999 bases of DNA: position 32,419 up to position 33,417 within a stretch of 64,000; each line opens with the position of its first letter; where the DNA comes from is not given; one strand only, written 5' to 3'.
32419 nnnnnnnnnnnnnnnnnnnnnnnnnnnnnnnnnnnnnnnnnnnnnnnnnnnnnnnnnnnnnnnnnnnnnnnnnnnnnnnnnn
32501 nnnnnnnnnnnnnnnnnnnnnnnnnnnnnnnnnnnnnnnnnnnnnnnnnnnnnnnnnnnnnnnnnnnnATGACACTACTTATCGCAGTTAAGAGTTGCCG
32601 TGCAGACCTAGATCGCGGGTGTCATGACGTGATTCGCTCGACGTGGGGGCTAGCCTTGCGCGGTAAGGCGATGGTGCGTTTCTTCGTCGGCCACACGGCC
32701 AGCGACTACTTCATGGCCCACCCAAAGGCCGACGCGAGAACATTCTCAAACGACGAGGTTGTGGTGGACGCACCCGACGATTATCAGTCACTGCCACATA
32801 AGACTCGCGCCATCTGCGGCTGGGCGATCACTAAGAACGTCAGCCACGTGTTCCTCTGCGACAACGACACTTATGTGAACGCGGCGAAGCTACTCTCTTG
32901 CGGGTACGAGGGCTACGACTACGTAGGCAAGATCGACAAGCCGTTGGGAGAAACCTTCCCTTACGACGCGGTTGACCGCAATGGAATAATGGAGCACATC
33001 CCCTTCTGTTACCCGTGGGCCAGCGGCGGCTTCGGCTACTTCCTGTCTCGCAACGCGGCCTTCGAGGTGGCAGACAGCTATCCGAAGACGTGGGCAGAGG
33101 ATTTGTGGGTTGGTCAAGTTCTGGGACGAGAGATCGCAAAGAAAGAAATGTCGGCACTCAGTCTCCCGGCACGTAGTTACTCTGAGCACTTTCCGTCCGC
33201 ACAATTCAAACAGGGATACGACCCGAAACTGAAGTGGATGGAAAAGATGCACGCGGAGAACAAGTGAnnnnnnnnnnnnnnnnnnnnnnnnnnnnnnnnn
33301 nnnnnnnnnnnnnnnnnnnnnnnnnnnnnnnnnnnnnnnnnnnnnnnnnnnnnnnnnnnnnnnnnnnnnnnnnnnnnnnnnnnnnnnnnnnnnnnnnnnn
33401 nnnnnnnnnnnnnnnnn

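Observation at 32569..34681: Consecutive GT31, GT6 and GT11 genes: the enzyme set for an ABH histo-blood-group-like epitope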

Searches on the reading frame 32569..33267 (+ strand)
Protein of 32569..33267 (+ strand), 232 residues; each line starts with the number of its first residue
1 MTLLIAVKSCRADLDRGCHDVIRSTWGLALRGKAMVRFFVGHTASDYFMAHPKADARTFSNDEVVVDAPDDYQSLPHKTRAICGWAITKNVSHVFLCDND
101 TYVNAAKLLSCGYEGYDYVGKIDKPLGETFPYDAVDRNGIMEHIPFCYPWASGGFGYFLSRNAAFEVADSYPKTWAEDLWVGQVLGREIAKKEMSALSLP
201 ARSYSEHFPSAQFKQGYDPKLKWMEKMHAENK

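Call 3: search_protein_families(library=pfam, proteins=[window:32569-33267:+], max_evalue=0.1)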
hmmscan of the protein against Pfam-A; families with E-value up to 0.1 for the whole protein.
window:32569-33267:+ (232 aa): 3 families
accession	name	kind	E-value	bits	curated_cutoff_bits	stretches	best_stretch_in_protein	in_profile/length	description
PF01762.27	Galactosyl_T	-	4.2e-11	43.4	23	1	20-114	4-104/195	Galactosyltransferase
PF02434.22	Fringe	-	0.015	15.1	21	1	80-167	76-161/250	Fringe-like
PF18922.5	DUF5672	-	0.096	12.8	24.4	0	85-120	28-63/164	Protein of unknown function (DUF5672)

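Call 4: search_protein_families(library=ncbifam, proteins=[window:32569-33267:+], max_evalue=0.1)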
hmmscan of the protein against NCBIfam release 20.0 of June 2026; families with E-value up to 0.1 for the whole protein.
window:32569-33267:+ (232 aa): 0 families

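Call 16: search_solved_structures(query=window:32569-33267:+, max_evalue=0.1, show_alignments=3)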
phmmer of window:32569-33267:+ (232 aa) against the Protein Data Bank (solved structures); distinct sequences matched with E-value up to 0.1: 0.

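Call 35: find_homologous_proteins(query=window:32569-33267:+, max_evalue=0.00001)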
Query window:32569-33267:+ (232 aa): 380 proteins with E <= 0.00001 among 535 candidates; the best 120 are listed.
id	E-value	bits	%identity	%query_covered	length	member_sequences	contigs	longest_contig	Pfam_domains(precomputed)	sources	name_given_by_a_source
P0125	1.0e-151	521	95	100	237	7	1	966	PF01762.28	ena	-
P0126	7.2e-145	499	90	100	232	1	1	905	PF01762.28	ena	-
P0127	4.0e-134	464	82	100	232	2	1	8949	PF01762.28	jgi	jgi:Galactosyltransferase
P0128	1.8e-132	458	81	100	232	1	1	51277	PF01762.28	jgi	jgi:hypothetical protein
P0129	4.8e-129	447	82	98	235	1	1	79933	PF01762.28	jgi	jgi:hypothetical protein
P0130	3.7e-120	418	75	100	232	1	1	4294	PF01762.28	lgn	-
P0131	3.2e-118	412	74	100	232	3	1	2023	PF01762.28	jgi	jgi:hypothetical protein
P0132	5.6e-117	408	73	99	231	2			PF01762.28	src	-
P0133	2.0e-114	399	73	99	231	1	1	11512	PF01762.28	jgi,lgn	jgi:hypothetical protein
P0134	5.4e-114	398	73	100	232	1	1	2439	PF01762.28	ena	-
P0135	7.1e-114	397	69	100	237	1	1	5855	PF01762.28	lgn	-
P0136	8.6e-114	397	72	99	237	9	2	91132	PF01762.28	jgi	jgi:hypothetical protein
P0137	7.5e-113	394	71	98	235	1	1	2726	PF01762.28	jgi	jgi:hypothetical protein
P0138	9.2e-112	391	73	97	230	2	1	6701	PF01762.28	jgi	jgi:hypothetical protein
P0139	1.1e-111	390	70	99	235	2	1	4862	PF01762.28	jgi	jgi:hypothetical protein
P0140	5.2e-111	388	69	100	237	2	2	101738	PF01762.28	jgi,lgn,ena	-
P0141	1.3e-110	387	70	99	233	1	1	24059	PF01762.28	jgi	jgi:galactosyltransferase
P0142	1.6e-108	380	69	98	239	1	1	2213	PF01762.28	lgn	-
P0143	2.3e-108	379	69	100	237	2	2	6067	PF01762.28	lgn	-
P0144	2.4e-107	376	73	94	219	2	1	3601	PF01762.28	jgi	jgi:hypothetical protein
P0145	4.0e-107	375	67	100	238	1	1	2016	PF01762.28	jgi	-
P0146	6.0e-107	375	66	99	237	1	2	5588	PF01762.28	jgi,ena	jgi:hypothetical protein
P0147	9.7e-107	374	69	100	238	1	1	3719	PF01762.28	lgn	-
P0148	2.0e-106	373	69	100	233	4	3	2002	PF01762.28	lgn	-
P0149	5.9e-104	365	66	98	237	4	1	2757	PF01762.28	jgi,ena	-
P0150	1.4e-103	364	67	98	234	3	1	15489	PF01762.28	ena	-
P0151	1.1e-95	338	65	98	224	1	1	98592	PF01762.28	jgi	jgi:hypothetical protein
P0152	4.1e-95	336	65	97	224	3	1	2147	PF01762.28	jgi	-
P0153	9.2e-95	335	62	99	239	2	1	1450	PF01762.28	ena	-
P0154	1.8e-94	334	63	99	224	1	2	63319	PF01762.28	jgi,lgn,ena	-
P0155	4.7e-94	333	63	100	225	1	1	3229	PF01762.28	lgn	-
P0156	1.1e-92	328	62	99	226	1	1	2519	PF01762.28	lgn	-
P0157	1.3e-92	328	61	99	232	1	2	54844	PF01762.28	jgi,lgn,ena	jgi:hypothetical protein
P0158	3.5e-92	326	69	84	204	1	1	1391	PF01762.28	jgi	jgi:hypothetical protein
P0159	2.0e-90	321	62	97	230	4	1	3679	PF01762.28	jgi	jgi:hypothetical protein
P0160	1.7e-89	318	65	93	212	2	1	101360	PF01762.28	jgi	jgi:hypothetical protein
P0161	2.6e-89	317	62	99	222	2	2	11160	PF01762.28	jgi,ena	jgi:hypothetical protein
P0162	3.9e-89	316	62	94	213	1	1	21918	PF01762.28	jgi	jgi:hypothetical protein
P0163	7.6e-85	302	59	99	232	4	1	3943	PF01762.28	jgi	-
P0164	2.8e-84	301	56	99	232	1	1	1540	PF01762.28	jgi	jgi:hypothetical protein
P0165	9.4e-80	286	57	100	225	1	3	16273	PF01762.28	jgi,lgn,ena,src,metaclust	metaclust:\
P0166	9.6e-77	276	55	99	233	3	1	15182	PF01762.28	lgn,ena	-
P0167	4.1e-76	274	52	100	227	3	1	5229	PF01762.28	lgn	-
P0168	3.2e-75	271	55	100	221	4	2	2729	PF01762.28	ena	-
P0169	7.1e-73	263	54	100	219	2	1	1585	PF01762.28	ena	-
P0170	5.9e-70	254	53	99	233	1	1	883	PF01762.28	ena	-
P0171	2.2e-68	248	52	99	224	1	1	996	PF01762.28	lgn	-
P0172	3.0e-68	248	52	100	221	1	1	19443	PF01762.28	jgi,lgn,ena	-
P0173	4.2e-68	248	53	100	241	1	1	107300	PF01762.28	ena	-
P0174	4.6e-68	247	53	99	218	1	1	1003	PF01762.28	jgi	-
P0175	7.7e-68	247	52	100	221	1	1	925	PF01762.28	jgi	jgi:hypothetical protein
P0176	1.8e-67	246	50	99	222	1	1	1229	PF01762.28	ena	-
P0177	2.1e-67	245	53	100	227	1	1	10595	PF01762.28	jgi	jgi:galactosyltransferase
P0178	2.3e-67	245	52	100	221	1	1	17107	PF01762.28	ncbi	-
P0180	1.1e-66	243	48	99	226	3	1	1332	PF01762.28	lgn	-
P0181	1.2e-66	243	50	99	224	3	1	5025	PF01762.28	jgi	jgi:hypothetical protein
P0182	2.2e-66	242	51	100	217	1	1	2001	PF01762.28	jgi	jgi:hypothetical protein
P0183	2.6e-66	242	52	99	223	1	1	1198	PF01762.28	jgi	jgi:hypothetical protein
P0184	3.6e-66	241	52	98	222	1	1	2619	PF01762.28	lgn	-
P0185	8.0e-66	240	51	99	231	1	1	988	PF01762.28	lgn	-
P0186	1.0e-65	240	51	96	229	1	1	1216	PF01762.28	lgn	-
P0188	7.3e-65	237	51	99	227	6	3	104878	PF01762.28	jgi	-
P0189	7.7e-65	237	50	100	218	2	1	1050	PF01762.28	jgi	jgi:hypothetical protein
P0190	2.5e-64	235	51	100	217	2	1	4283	PF01762.28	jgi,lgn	jgi:hypothetical protein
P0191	3.5e-64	235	50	95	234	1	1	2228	PF01762.28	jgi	jgi:hypothetical protein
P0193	8.0e-64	234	53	99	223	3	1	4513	PF01762.28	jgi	-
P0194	1.6e-63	233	49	100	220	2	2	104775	PF01762.28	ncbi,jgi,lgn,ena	-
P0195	1.9e-63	232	51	99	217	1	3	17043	PF01762.28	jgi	jgi:hypothetical protein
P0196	7.0e-63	230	48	99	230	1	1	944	PF01762.28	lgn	-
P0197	1.1e-62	230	55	90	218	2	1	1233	PF01762.28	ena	-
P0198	3.4e-62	228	51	95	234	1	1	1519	PF01762.28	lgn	-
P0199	3.6e-62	228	48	99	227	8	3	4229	PF01762.28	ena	-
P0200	3.7e-62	228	48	100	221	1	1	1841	PF01762.28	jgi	jgi:hypothetical protein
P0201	5.9e-62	227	51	100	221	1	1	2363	PF01762.28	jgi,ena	jgi:hypothetical protein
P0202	7.7e-62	227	55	85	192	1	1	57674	PF01762.28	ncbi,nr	ncbi:Uncharacterised protein [uncultured archaeon]|nr:Uncharacterised protein [uncultured archaeon]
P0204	1.2e-61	226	49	99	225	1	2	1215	PF01762.28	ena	-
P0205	2.8e-61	225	49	98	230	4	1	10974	PF01762.28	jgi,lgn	jgi:hypothetical protein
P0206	3.3e-61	225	53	86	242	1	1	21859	PF01762.28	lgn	-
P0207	4.0e-61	225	51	100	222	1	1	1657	PF01762.28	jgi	-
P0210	3.9e-60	221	49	98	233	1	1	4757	PF01762.28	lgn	-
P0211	4.4e-60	221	49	99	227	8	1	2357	PF01762.28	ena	-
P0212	5.9e-60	221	50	99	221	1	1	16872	PF01762.28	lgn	-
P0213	6.7e-60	221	50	100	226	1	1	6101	PF01762.28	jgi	jgi:hypothetical protein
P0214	8.9e-60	220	47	99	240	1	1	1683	PF01762.28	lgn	-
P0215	1.2e-59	220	49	100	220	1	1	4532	PF01762.28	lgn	-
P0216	1.4e-59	220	48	100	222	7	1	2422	PF01762.28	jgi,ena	-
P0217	1.5e-59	220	47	99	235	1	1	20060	PF01762.28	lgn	-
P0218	1.6e-59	219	50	97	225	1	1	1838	PF01762.28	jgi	jgi:hypothetical protein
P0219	1.8e-59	219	50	100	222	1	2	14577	PF01762.28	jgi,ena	jgi:hypothetical protein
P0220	2.0e-59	219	46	98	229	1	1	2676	PF01762.28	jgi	jgi:hypothetical protein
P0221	2.3e-59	219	48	98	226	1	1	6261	PF01762.28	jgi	jgi:hypothetical protein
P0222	2.7e-59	219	50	97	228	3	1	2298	PF01762.28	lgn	-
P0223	2.9e-59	219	49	98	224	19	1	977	PF01762.28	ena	-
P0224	3.2e-59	218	49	97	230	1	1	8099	PF01762.28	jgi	jgi:hypothetical protein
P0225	3.3e-59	218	48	100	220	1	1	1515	PF01762.28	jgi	jgi:hypothetical protein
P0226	3.3e-59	218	47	99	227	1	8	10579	PF01762.28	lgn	-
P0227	3.7e-59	218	49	100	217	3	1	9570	PF01762.28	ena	-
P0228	4.0e-59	218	50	99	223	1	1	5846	PF01762.28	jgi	jgi:Galactosyltransferase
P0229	5.8e-59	218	49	100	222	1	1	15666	PF01762.28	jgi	jgi:hypothetical protein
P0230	8.5e-59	217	48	99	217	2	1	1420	PF01762.28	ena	-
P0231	1.1e-58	217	46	99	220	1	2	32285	PF01762.28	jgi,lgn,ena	jgi:hypothetical protein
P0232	1.1e-58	217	47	99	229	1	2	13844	PF01762.28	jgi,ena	-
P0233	1.3e-58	217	46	99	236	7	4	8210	PF01762.28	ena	-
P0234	1.4e-58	216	47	100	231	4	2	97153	PF01762.28,PF02434.23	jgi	-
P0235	1.8e-58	216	48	98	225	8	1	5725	PF01762.28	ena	-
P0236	2.3e-58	216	50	99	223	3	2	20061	PF01762.28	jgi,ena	-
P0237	2.7e-58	215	48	98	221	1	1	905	PF01762.28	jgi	jgi:hypothetical protein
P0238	2.8e-58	215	48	99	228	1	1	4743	PF01762.28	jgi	jgi:hypothetical protein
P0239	6.7e-58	214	46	98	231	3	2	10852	PF01762.28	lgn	-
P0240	1.0e-57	214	45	100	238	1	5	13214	PF01762.28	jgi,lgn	jgi:hypothetical protein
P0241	1.0e-57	214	48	100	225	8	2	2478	PF01762.28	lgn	-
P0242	1.1e-57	214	48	99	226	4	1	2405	PF01762.28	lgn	-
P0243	1.2e-57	213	46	99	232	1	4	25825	PF01762.28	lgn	-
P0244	1.2e-57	213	49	89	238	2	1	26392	PF01762.28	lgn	-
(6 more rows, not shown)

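Call 44: predict_structure(alignment_id=A1)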
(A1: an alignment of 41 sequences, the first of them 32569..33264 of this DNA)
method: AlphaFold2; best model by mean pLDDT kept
length: 232 residues; sequences in the alignment: 41
mean_pLDDT: 93.5   pTM: 0.91
mean pLDDT of the five models: 93.5, 93.1, 92.9, 92.7, 92.7
residues with pLDDT >= 90: 204; 70-90: 14; 50-70: 13; < 50: 1
segments of 3 or more residues with pLDDT < 50: none
pLDDT, mean of each block of 10 residues (from residue 1): 94 95 98 97 65 68 94 94 97 98 98 98 96 92 96 97 98 94 98 98 96 95 97 87
secondary structure, 60 per line:
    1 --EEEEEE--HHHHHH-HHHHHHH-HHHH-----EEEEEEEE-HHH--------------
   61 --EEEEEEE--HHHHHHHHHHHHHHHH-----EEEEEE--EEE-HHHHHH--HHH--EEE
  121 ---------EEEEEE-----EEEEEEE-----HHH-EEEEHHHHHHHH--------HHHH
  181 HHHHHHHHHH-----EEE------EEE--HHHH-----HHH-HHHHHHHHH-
elements in order: E3-8 H11-16 H18-24 H26-29 E35-42 E63-69 H72-87 E93-98 E101-103 H105-110 E118-120 E130-135 E141-147 E157-160 H161-168 H177-190 E196-198 E205-207 H210-213 H223-231

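Call 47: fold_search(model_id=the predicted structure, library=pdb)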
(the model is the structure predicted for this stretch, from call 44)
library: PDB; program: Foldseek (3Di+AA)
matches with E <= 10: 1008; with E <= 0.001: 355
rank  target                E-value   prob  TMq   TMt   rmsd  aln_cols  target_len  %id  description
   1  9sp7                  9.2e-12  1.00  0.67  0.57   5.5       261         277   23  Human galactosyltransferase B3GalT6 (released 2025-12-10)
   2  7jhl_B                9.2e-12  1.00  0.59  0.43   4.8       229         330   20  Structure of human beta 1,3-N-acetylglucosaminyltransferase 2 with UDP-N-acetylglucosamine (released 2020-11-18)
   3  6wmm_B                9.8e-12  1.00  0.60  0.44   4.7       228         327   20  Human poly-N-acetyl-lactosamine synthase structure demonstrates a modular assembly of catalytic subsites for GT-A glyc (released 2020-12-02)
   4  7jhi_D                1.0e-11  1.00  0.57  0.42   4.6       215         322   20  Structure of human beta 1,3-N-acetylglucosaminyltransferase 2 iodide-derivative (released 2020-11-18)
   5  6wmo_B                1.5e-11  1.00  0.58  0.45   4.8       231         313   21  Human poly-N-acetyl-lactosamine synthase structure demonstrates a modular assembly of catalytic subsites for GT-A glyc (released 2020-12-02)
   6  6wmo_A                1.9e-11  1.00  0.60  0.44   4.7       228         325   20  Human poly-N-acetyl-lactosamine synthase structure demonstrates a modular assembly of catalytic subsites for GT-A glyc (released 2020-12-02)
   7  8tjc_B                2.1e-11  1.00  0.60  0.43   4.6       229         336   19  Structure of human beta 1,3-N-acetylglucosaminyltransferase 2 with compound 8a (released 2023-12-06)
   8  8zwp_B                2.1e-11  1.00  0.62  0.55   5.7       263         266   19  Structure-Based Mechanism and Specificity of Human Galactosyltransferase B3GalT5 (released 2025-04-09)
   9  7jhk_A                2.1e-11  1.00  0.59  0.43   4.7       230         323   20  Structure of human beta 1,3-N-acetylglucosaminyltransferase 2 in unliganded form (released 2020-11-18)
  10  8zwp_A                2.2e-11  1.00  0.65  0.57   4.4       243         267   20  Structure-Based Mechanism and Specificity of Human Galactosyltransferase B3GalT5 (released 2025-04-09)
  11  8tjc_C                2.2e-11  1.00  0.60  0.45   4.6       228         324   20  Structure of human beta 1,3-N-acetylglucosaminyltransferase 2 with compound 8a (released 2023-12-06)
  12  8tic_A                2.8e-11  1.00  0.67  0.49   4.7       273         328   18  Structure of human beta 1,3-N-acetylglucosaminyltransferase 2 with compound 1 (released 2023-12-06)
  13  8tjc_A                2.8e-11  1.00  0.60  0.44   4.6       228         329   20  Structure of human beta 1,3-N-acetylglucosaminyltransferase 2 with compound 8a (released 2023-12-06)
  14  6wmm_A                3.6e-11  1.00  0.60  0.45   4.7       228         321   20  Human poly-N-acetyl-lactosamine synthase structure demonstrates a modular assembly of catalytic subsites for GT-A glyc (released 2020-12-02)
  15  7jhi_B                3.9e-11  1.00  0.57  0.41   4.8       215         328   21  Structure of human beta 1,3-N-acetylglucosaminyltransferase 2 iodide-derivative (released 2020-11-18)
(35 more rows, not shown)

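Call 55: find_related_loci(query=A1, collection=viral_contigs, flank=6000)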
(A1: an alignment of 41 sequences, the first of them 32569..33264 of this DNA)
Query A1 (232 aa) in viral_contigs; peptide patterns used: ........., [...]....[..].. (x = any residue, [..] = any of these).
61 stretches matched a pattern; 33 encode a relative of the query (tblastn E <= 1e-3); 33 distinct loci.
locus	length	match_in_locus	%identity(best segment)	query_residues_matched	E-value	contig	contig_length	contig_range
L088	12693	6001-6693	94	1-231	2e-151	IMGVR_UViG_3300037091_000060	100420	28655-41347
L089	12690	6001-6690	72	3-232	5e-117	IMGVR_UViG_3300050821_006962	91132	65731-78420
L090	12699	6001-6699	69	1-232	4e-113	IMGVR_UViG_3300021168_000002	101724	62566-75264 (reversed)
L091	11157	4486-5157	65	1-231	5e-99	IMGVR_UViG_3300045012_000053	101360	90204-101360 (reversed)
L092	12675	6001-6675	61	1-232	2e-97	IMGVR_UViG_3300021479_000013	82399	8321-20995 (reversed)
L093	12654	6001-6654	63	1-225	2e-97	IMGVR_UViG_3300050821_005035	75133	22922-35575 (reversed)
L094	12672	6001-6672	51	3-232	1e-69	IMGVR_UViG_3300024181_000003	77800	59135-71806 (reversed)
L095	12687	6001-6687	47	1-232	2e-64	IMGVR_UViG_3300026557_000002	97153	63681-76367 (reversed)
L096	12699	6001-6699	46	1-232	3e-62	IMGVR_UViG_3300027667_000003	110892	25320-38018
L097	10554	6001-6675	47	1-232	8e-62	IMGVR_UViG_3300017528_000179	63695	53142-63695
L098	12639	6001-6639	44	3-229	7e-55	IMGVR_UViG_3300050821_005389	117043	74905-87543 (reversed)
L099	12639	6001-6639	44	3-232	1e-53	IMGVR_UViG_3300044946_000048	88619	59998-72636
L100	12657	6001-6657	40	4-229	5e-44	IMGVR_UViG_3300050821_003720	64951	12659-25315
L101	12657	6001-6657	40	4-229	5e-44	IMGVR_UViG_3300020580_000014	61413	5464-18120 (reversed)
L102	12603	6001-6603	43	3-221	8e-44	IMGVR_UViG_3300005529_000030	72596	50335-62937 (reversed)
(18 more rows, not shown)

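Call 69: search_protein_families(library=padloc, proteins=[window:32569-33267:+], max_evalue=0.001)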
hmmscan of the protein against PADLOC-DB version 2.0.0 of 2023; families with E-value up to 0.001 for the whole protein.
window:32569-33267:+ (232 aa): 0 families

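Call 71: search_protein_families(library=phrogs, proteins=[window:32569-33267:+], max_evalue=0.001)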
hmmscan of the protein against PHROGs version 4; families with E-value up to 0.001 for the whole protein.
window:32569-33267:+ (232 aa): 0 families

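Call 76: fold_search(model_id=the predicted structure, library=viral)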
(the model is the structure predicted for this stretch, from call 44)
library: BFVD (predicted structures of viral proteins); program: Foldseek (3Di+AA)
matches with E <= 10: 1007; with E <= 0.001: 300
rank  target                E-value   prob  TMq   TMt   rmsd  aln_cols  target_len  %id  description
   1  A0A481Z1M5            2.1e-11  1.00  0.58  0.23   5.7       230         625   20  Fringe-like glycosyltransferase domain-containing protein [Pithovirus LCPAC001]
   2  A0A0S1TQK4            2.5e-11  1.00  0.62  0.37   4.8       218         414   20  UDP-GlcNAcbeta GAL beta1,3 N-acetyl glucosaminyl transferase 3 [Elephant endotheliotropic herpesvirus 4]
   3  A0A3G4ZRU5            3.9e-11  1.00  0.60  0.60   6.9       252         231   15  Glycosyltransferase [Dasosvirus sp.]
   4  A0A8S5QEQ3            3.0e-08  1.00  0.56  0.23   5.4       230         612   15  Fringe-like [Myoviridae sp. ctn8H20]
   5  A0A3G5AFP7            1.3e-07  1.00  0.54  0.11   9.5       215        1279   18  Alpha (1,3)-fucosyltransferase [Solivirus sp.]
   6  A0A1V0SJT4            1.7e-07  1.00  0.47  0.44  10.6       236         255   12  Glycosyltransferase family 25 [Klosneuvirus KNV1]
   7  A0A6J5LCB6            2.0e-07  1.00  0.57  0.47   8.2       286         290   12  Uncharacterized protein [uncultured Caudovirales phage]
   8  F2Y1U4                4.4e-07  1.00  0.55  0.55   4.3       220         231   10  (no name in the UniProt tables at hand)
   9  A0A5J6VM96            4.7e-07  1.00  0.54  0.15   4.8       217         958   17  Glycosyltransferase family 6 [Megaviridae environmental sample]
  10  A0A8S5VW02            5.0e-07  1.00  0.45  0.35  10.0       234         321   14  (no name in the UniProt tables at hand)
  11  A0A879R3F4            5.3e-07  1.00  0.47  0.47   7.5       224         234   14  Uncharacterized protein [Synechococcus phage S-SRM01]
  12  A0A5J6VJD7            5.7e-07  1.00  0.49  0.45  11.4       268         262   10  Glycosyltransferase [Megaviridae environmental sample]
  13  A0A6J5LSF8            6.0e-07  1.00  0.45  0.41  13.9       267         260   13  Glycosyltransferase 2-like [uncultured Caudovirales phage]
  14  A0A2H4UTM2            7.3e-07  1.00  0.43  0.33  15.5       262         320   13  Glycosyltransferase family A domain-containing protein [Bodo saltans virus]
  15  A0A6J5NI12            8.3e-07  1.00  0.50  0.53   7.6       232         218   10  Uncharacterized protein [uncultured Caudovirales phage]
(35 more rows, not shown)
